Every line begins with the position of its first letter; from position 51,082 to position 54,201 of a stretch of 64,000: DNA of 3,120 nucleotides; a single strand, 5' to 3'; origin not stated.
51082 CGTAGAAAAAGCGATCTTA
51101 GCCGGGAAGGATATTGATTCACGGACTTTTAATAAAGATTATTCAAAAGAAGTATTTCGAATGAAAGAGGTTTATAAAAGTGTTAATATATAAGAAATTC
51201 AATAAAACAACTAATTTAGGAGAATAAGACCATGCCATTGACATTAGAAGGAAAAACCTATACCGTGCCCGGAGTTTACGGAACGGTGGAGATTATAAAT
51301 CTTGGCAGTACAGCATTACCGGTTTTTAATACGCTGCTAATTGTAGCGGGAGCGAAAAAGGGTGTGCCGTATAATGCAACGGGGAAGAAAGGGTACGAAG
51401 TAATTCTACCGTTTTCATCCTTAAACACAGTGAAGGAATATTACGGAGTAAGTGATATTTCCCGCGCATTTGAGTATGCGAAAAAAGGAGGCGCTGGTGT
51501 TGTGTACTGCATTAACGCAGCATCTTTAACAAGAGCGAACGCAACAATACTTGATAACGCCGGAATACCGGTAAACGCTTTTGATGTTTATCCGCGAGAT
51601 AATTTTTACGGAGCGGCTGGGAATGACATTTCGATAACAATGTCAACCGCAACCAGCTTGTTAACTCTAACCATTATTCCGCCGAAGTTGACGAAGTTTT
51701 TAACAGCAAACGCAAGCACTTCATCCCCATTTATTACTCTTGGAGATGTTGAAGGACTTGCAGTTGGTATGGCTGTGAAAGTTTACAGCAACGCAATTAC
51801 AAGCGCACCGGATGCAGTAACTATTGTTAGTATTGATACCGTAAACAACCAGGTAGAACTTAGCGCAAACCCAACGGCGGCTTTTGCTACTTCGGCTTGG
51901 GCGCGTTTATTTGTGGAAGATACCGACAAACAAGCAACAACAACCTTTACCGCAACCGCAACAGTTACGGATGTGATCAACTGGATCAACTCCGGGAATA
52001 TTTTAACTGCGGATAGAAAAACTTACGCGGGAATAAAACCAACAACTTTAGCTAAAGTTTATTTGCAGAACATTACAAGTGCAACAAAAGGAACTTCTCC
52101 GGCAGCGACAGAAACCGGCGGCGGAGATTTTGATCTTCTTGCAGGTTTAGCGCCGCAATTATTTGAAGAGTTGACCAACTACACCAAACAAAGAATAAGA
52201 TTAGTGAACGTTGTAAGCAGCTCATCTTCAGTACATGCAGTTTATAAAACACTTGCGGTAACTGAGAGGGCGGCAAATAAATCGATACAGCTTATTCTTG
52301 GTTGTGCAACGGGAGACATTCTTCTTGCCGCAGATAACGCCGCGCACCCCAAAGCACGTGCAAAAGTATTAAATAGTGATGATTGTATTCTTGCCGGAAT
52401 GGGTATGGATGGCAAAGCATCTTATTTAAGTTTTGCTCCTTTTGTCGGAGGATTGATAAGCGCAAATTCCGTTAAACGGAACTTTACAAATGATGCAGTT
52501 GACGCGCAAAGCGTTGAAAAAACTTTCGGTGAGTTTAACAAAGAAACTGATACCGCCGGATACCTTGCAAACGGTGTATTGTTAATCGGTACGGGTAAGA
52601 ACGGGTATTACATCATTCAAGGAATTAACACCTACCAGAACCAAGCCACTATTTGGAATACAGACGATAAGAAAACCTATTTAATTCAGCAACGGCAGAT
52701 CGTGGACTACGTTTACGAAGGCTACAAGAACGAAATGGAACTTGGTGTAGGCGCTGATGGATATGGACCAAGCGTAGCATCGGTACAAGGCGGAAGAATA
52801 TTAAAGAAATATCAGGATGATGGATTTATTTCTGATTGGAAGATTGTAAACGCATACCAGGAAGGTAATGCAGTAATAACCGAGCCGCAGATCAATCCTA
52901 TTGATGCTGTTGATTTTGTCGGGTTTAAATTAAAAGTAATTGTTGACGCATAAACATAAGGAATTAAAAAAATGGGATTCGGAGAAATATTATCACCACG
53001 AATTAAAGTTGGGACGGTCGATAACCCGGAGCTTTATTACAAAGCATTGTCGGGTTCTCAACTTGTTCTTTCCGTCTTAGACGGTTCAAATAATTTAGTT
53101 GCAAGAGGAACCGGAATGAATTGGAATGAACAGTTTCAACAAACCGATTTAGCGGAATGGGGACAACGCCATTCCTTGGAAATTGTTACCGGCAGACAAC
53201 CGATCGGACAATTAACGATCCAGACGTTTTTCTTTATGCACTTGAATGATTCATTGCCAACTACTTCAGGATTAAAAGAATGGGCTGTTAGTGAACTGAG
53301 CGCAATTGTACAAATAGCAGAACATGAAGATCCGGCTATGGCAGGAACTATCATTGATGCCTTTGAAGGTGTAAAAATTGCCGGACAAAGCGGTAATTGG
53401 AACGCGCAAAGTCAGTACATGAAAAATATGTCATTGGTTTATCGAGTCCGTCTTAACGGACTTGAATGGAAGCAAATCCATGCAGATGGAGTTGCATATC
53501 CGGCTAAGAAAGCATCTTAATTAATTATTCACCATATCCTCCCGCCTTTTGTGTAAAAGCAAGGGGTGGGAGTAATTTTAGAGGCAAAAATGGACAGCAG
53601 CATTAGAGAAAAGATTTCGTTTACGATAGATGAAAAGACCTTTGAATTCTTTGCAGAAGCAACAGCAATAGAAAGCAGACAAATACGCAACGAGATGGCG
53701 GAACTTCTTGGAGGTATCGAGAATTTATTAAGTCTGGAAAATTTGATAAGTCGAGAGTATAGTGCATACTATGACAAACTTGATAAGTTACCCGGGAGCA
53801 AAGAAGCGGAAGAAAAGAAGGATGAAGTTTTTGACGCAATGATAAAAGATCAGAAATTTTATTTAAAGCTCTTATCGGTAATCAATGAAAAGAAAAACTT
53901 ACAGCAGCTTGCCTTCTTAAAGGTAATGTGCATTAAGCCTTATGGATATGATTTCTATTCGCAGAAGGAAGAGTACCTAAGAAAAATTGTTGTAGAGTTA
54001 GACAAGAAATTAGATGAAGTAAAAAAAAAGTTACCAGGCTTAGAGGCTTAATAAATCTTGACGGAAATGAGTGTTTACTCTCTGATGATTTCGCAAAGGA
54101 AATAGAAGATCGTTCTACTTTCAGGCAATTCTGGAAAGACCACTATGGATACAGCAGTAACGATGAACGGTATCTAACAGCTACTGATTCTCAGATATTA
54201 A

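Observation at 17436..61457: Five copies of a two-block regulatory element in front of every structural operon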

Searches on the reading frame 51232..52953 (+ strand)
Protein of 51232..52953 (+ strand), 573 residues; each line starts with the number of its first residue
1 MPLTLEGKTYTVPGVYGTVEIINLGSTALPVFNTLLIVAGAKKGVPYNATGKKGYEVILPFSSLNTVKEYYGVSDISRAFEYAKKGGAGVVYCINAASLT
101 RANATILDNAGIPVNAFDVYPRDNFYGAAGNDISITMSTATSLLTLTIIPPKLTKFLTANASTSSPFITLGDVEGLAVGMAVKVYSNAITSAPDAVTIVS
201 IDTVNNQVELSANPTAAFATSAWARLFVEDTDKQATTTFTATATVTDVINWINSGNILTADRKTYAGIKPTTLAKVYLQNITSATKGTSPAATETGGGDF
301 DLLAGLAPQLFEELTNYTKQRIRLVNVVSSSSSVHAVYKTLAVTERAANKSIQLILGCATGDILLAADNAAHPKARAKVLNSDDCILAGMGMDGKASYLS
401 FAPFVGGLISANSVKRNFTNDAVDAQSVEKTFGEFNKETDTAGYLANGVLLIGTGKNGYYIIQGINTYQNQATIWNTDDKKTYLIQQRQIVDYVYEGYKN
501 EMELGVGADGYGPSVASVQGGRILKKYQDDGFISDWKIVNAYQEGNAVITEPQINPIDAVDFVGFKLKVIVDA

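Call 7: search_protein_families(library=phrogs, proteins=[window:51232-52953:+])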
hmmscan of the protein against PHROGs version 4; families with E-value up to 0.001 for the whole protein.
window:51232-52953:+ (573 aa): 0 families

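Call 91: search_protein_families(library=pfam, max_evalue=0.05, proteins=[window:51232-52953:+])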
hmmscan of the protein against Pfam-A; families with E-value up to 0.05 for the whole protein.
window:51232-52953:+ (573 aa): 0 families

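Call 92: search_solved_structures(query=window:51232-52950:+, max_evalue=0.01)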
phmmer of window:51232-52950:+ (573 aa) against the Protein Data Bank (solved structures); distinct sequences matched with E-value up to 0.01: 0.

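Call 103: find_related_loci(query=window:51232-52953:+, collection=viral_contigs, flank=10000)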
Query window:51232-52953:+ (573 aa) in viral_contigs; peptide patterns used: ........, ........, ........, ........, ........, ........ (x = any residue, [..] = any of these).
6 stretches matched a pattern; 2 encode a relative of the query (tblastn E <= 1e-3); 2 distinct loci.
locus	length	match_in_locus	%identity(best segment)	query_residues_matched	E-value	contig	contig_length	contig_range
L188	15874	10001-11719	93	1-573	0e+0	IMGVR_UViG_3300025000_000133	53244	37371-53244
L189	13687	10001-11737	88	1-573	0e+0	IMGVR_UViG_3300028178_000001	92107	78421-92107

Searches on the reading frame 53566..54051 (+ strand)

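Call 91: search_protein_families(library=pfam, max_evalue=0.05, proteins=[window:53566-54051:+])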
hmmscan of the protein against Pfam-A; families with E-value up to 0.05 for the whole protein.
window:53566-54051:+ (161 aa): 1 family
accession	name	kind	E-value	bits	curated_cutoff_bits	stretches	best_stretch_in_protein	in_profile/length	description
PF05164.18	ZapA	-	0.018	15.8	23.8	0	132-158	16-42/88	Cell division protein ZapA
